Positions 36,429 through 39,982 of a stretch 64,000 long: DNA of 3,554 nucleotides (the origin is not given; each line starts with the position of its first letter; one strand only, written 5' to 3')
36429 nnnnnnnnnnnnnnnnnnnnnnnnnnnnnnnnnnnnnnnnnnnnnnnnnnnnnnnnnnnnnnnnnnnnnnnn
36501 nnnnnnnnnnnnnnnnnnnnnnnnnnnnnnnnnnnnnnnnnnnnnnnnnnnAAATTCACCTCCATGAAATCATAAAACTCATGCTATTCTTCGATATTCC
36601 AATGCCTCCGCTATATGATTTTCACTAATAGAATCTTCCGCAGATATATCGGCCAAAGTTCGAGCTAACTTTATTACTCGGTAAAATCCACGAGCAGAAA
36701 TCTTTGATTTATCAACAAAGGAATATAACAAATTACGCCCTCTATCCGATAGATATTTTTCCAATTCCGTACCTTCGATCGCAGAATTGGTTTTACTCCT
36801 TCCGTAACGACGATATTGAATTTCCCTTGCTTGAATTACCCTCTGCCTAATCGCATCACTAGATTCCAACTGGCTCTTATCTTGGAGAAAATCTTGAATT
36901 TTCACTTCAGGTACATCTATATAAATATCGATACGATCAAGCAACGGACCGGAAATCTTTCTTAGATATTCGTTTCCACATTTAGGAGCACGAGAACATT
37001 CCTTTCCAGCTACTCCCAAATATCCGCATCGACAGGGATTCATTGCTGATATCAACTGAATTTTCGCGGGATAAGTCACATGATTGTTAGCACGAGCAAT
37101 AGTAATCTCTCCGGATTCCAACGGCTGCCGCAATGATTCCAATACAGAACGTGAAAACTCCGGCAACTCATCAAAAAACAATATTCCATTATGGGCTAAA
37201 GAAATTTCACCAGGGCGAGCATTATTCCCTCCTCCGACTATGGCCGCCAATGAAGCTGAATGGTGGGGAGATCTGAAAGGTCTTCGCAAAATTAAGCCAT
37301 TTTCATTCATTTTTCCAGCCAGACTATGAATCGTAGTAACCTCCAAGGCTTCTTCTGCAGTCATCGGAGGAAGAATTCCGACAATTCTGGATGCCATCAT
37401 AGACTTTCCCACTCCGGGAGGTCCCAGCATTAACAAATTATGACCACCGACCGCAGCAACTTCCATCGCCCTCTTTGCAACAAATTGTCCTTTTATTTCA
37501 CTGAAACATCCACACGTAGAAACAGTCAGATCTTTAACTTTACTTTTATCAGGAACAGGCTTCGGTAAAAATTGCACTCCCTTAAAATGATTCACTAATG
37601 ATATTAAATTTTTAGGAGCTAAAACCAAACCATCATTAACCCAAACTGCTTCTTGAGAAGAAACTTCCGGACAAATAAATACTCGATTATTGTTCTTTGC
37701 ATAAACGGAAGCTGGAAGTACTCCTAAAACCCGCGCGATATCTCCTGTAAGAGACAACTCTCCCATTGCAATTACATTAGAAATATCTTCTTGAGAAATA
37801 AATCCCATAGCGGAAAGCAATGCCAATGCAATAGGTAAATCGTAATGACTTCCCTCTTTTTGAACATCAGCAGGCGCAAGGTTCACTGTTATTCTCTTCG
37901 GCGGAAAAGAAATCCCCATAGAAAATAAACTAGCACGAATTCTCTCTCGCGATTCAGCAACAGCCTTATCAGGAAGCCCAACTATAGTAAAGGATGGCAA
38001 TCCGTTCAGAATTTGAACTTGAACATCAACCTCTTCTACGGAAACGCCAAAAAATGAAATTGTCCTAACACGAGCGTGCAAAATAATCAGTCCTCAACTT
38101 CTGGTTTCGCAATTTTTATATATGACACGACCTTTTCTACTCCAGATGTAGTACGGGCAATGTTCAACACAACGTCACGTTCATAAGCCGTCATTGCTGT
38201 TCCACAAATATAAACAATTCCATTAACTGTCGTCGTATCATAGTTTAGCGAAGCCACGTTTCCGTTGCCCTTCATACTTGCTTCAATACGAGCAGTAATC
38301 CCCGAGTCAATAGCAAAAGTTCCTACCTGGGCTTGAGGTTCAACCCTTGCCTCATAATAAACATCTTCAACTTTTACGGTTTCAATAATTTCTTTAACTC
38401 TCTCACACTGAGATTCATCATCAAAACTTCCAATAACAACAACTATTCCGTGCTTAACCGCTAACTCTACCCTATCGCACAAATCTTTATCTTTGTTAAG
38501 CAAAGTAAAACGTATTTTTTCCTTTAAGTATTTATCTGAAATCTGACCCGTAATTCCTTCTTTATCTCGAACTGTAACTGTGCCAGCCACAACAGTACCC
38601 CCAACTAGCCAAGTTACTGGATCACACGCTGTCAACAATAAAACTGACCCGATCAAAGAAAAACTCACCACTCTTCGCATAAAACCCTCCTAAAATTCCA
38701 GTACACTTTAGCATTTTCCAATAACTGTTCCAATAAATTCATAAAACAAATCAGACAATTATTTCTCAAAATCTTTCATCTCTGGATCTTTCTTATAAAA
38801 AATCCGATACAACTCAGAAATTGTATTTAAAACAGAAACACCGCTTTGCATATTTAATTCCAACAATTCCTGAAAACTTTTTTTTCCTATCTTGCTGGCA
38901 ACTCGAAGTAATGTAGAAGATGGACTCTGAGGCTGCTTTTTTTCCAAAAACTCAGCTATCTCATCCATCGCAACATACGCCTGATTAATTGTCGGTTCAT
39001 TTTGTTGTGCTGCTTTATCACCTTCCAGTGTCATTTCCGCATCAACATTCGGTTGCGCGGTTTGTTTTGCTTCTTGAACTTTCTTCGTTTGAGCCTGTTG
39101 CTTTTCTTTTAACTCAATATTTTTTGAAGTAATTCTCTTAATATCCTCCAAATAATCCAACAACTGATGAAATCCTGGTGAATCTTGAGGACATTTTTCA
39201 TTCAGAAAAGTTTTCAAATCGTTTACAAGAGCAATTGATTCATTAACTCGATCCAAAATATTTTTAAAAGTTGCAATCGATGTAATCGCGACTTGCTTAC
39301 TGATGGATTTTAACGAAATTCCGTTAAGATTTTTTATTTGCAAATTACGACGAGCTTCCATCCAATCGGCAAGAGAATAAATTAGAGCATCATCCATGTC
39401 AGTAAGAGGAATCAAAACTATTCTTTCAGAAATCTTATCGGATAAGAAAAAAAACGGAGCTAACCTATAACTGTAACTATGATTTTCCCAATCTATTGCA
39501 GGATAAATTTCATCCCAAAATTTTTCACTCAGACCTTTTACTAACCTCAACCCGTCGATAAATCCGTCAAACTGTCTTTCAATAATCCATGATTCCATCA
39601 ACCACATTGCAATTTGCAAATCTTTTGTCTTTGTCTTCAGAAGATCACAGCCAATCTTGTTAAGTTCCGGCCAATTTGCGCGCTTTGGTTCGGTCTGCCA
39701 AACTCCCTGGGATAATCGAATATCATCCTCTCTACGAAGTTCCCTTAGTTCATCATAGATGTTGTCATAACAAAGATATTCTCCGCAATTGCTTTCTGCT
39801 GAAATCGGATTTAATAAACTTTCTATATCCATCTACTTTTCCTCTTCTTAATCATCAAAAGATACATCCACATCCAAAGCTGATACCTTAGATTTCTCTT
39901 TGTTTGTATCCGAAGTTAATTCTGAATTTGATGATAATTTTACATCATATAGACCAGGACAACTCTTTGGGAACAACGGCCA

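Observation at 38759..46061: Isolated tssK-tssL-tssM-tssA module without sheath, tube, wedge, ClpV or TssJ genes, ~30 kb from vgrG in a streamlined AT-rich genome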

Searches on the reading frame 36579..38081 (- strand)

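Call 4: search_protein_families(library=pfam, proteins=[window:36579-38081:-], max_evalue=0.01)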
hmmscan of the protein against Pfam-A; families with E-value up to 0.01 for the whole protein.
window:36579-38081:- (500 aa): 8 families
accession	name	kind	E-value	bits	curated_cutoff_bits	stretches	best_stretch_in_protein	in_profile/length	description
PF01078.27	Mg_chelatase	-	3.4e-93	311.2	20.3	1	193-396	2-205/207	Magnesium chelatase, subunit ChlI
PF13541.12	ChlI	-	2.8e-39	134.2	27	1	20-139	1-119/121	Subunit ChlI of Mg-chelatase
PF13335.12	Mg_chelatase_C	-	6.4e-25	88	26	1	406-497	2-94/94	Magnesium chelatase, subunit ChlI C-terminal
PF07728.20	AAA_5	-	2.9e-09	37.5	22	1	215-350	1-124/139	AAA domain (dynein-related subfamily)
PF00493.29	MCM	-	3.6e-08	33.2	23.3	1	290-354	114-178/224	MCM P-loop domain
PF00158.32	Sigma54_activat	-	6.9e-07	29.5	20.2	1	207-348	16-142/168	Sigma-54 interaction domain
PF20030.5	bpMoxR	-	0.0015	18.1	27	1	195-235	9-53/205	MoxR domain in the MoxR-vWA-beta-propeller ternary systems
PF00004.35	AAA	-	0.0018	19.2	21.2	0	216-311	1-71/131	ATPase family associated with various cellular activities (AAA)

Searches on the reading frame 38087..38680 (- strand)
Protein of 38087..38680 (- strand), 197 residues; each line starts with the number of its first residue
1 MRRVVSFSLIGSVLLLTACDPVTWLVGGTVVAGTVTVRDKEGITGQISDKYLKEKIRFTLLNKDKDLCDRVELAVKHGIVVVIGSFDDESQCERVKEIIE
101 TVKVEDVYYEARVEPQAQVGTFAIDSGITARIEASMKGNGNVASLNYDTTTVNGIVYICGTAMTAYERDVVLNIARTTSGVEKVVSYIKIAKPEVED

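Call 4: search_protein_families(library=pfam, proteins=[window:38087-38680:-], max_evalue=0.01)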
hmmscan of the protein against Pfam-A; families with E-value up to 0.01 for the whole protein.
window:38087-38680:- (197 aa): 1 family
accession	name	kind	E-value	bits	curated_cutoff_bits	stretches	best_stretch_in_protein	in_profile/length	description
PF04972.22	BON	-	6.4e-19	68.5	27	2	125-191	2-68/69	BON domain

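Call 49: search_protein_families(library=ncbifam, proteins=[window:38087-38680:-], max_evalue=0.001)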
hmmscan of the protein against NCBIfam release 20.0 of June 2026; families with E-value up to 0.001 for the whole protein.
window:38087-38680:- (197 aa): 2 families
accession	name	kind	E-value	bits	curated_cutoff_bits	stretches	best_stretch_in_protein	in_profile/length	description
NF008247.1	PRK11023.1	equivalog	1.9e-22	80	184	1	8-189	9-189/192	division/outer membrane stress-associated lipid-binding lipoprotein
NF007858.0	PRK10568.1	equivalog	3.7e-09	36.5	174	1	117-188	52-123/206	molecular chaperone OsmY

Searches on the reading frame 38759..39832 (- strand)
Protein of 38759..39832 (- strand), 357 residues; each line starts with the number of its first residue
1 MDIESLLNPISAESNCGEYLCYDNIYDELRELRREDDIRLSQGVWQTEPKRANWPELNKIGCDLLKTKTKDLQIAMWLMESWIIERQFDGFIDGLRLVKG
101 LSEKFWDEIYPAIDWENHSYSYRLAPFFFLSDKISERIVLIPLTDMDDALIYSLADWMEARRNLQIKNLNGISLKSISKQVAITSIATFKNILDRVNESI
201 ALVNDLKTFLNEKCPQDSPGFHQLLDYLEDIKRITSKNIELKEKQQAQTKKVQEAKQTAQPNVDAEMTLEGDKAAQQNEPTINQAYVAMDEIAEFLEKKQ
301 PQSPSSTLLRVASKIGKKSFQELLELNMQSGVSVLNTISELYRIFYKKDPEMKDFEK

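Call 4: search_protein_families(library=pfam, proteins=[window:38759-39832:-], max_evalue=0.01)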
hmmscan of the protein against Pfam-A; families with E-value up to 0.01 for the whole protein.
window:38759-39832:- (357 aa): 1 family
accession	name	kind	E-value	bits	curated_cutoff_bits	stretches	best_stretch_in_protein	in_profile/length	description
PF06812.17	ImpA_N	-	2.7e-30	105.4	26.9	1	7-128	1-115/119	ImpA, N-terminal, type VI secretion system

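Call 49: search_protein_families(library=ncbifam, proteins=[window:38759-39832:-], max_evalue=0.001)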
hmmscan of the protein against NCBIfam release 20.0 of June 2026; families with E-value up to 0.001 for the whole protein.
window:38759-39832:- (357 aa): 2 families
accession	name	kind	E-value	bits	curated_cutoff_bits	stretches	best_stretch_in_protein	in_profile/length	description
TIGR03363.1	VI_chp_8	equivalog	6.9e-64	216.7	160.85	1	1-325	1-336/353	type VI secretion system protein TssA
TIGR03362.1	VI_chp_7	equivalog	6.8e-15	55.1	230.1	1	4-112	3-103/476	type VI secretion system protein TssA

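Call 63: search_solved_structures(query=window:38759-39832:-, max_evalue=0.01)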
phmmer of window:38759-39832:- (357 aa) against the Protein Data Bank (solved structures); distinct sequences matched with E-value up to 0.01: 2.
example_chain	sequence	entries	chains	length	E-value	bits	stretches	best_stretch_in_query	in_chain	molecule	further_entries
6hs5_A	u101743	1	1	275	7.5e-29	104.5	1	3-236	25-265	TssA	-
6rju_A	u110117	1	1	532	0.00055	22.8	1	58-157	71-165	Putative type VI secretion protein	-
